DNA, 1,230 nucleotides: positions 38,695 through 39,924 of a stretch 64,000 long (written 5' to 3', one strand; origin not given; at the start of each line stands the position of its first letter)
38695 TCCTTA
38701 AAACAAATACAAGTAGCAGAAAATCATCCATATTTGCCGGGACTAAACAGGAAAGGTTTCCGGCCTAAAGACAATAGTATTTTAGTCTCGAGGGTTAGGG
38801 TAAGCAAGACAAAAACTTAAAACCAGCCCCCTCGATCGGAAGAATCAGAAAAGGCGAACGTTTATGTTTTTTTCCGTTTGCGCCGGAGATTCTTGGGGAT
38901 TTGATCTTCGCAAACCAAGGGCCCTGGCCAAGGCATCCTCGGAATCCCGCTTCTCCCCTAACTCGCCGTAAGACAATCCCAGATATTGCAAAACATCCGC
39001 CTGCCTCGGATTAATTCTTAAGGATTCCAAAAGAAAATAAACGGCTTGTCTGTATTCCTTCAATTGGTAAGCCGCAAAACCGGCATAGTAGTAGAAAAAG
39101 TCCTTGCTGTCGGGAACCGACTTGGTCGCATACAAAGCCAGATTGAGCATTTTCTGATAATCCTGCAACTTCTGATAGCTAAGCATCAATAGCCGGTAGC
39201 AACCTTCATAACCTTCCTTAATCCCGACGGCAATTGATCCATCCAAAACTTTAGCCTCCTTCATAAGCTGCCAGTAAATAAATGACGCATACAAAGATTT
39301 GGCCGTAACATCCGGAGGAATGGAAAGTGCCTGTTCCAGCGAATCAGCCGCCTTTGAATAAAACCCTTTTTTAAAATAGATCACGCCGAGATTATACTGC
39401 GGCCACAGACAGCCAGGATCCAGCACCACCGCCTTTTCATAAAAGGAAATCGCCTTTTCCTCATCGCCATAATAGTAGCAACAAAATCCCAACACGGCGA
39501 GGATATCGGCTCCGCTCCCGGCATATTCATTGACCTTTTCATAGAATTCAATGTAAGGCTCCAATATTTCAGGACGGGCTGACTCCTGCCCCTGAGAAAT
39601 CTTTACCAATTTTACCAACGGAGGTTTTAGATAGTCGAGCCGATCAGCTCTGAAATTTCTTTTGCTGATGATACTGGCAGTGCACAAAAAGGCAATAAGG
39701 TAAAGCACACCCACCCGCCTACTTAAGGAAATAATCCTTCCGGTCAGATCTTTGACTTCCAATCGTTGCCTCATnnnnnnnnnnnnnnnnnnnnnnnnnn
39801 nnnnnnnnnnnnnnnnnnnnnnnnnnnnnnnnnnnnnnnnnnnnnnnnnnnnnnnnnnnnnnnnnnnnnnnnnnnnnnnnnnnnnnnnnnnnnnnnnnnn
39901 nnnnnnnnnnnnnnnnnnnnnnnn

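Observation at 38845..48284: Arn-like polyprenyl-phosphate aminosugar pathway decorated with two radical SAM enzymes and a methyltransferase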

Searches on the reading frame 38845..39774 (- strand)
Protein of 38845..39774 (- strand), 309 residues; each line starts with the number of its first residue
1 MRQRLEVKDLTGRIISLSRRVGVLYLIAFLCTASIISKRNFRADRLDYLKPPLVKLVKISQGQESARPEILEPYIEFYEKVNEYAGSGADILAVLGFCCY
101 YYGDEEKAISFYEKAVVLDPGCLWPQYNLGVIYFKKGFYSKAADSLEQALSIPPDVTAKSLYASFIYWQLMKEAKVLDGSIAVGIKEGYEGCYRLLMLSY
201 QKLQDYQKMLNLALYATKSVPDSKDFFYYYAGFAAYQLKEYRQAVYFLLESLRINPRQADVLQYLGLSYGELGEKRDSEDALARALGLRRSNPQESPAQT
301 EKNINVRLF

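Call 3: search_protein_families(library=pfam, proteins=[window:38845-39774:-], max_evalue=0.01)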
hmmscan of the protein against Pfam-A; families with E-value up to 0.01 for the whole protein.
window:38845-39774:- (309 aa): 13 families
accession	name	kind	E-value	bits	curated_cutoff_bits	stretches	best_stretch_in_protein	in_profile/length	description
PF07719.23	TPR_2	-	1e-19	69.4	27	3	89-121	1-33/34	Tetratricopeptide repeat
PF00515.34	TPR_1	-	5e-17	61.4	27.8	2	89-121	1-33/34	Tetratricopeptide repeat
PF13424.12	TPR_12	-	2.2e-11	44.2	30.1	0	120-152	42-74/77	Tetratricopeptide repeat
PF13181.12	TPR_8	-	2.3e-10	40.2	25.7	1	127-155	5-33/34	Tetratricopeptide repeat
PF13414.12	TPR_11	-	4.5e-10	39.5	26.8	1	103-137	8-42/42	TPR repeat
PF14559.12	TPR_19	-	2.5e-07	31.3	25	1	103-163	5-66/68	Tetratricopeptide repeat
PF13428.12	TPR_14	-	1.3e-06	28.9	23.5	0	91-130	3-42/44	Tetratricopeptide repeat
PF13174.12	TPR_6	-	2.8e-06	28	26.3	0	260-285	1-26/33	Tetratricopeptide repeat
PF13431.12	TPR_17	-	3.5e-06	27.3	24.4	0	248-275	2-29/34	Tetratricopeptide repeat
PF13371.12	TPR_9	-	5.3e-06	26.8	35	0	105-155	11-61/73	Tetratricopeptide repeat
PF13432.12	TPR_16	-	1.2e-05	26.1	32.7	0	199-257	6-63/65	Tetratricopeptide repeat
PF13176.12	TPR_7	-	1.2e-05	25.5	27.9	0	127-156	3-32/36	Tetratricopeptide repeat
PF13374.12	TPR_10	-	0.00026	21.4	27.5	0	128-152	7-31/42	Tetratricopeptide repeat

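Call 4: search_protein_families(library=ncbifam, proteins=[window:38845-39774:-], max_evalue=0.01)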
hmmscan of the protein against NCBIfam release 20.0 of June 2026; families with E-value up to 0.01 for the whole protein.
window:38845-39774:- (309 aa): 15 families
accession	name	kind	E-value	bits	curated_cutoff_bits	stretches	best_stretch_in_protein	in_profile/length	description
NF040959.1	MamA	equivalog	1.8e-16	60.2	200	2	75-206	57-189/204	magnetosome protein MamA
NF002725.1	PRK02603.1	equivalog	1.2e-09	38.4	143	1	69-149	53-132/173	photosystem I assembly protein Ycf3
TIGR02917.1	PEP_TPR_lipo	equivalog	1.8e-09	36.1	312.2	2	89-158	601-671/899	XrtA/PEP-CTERM system TPR-repeat protein PrsT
TIGR02552.1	LcrH_SycD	equivalog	2.1e-09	37.2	104.8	1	93-155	56-118/136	SycD/LcrH family type III secretion system chaperone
TIGR02521.1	type_IV_pilW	equivalog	1e-08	35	154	0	128-173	36-81/234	type IV pilus biogenesis/stability protein PilW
TIGR00540.1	TPR_hemY_coli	hypoth_equivalog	4.4e-06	25.7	142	1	103-158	306-361/385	heme biosynthesis-associated TPR protein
NF033762.1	social_mot_Tgl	equivalog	4.5e-06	26.2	225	1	94-156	141-203/252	social motility TPR repeat lipoprotein Tgl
NF052415.1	T3SS_chap_SctY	equivalog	7.5e-06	26.4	70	0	90-151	7-68/106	type III secretion apparatus assembly chaperone SctY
NF047558.1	TPR_END_plus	domain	1.9e-05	24.5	32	0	127-155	3-31/56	TPR end-of-group domain-containing protein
NF047507.1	TPR_BatC_Lepto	exception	7e-05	22.4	175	1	100-157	69-130/214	TPR repeat-containing protein BatC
NF033920.0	C39_PA2778_fam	equivalog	0.00038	20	150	0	95-153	196-254/255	PA2778 family cysteine peptidase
NF011886.0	PRK15359.1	equivalog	0.00052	19.8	146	0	106-152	75-121/144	type III secretion system chaperone protein SscB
NF008757.0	PRK11788.1-5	equivalog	0.00078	18.7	363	0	104-152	195-243/388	lipopolysaccharide assembly protein LapB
NF047371.1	FlcA_CTERM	equivalog_domain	0.0012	17.4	300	0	100-151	449-501/646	periplasmic flagellar collar protein FlcA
NF008756.0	PRK11788.1-4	equivalog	0.0024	17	474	0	104-161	195-252/389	lipopolysaccharide assembly protein LapB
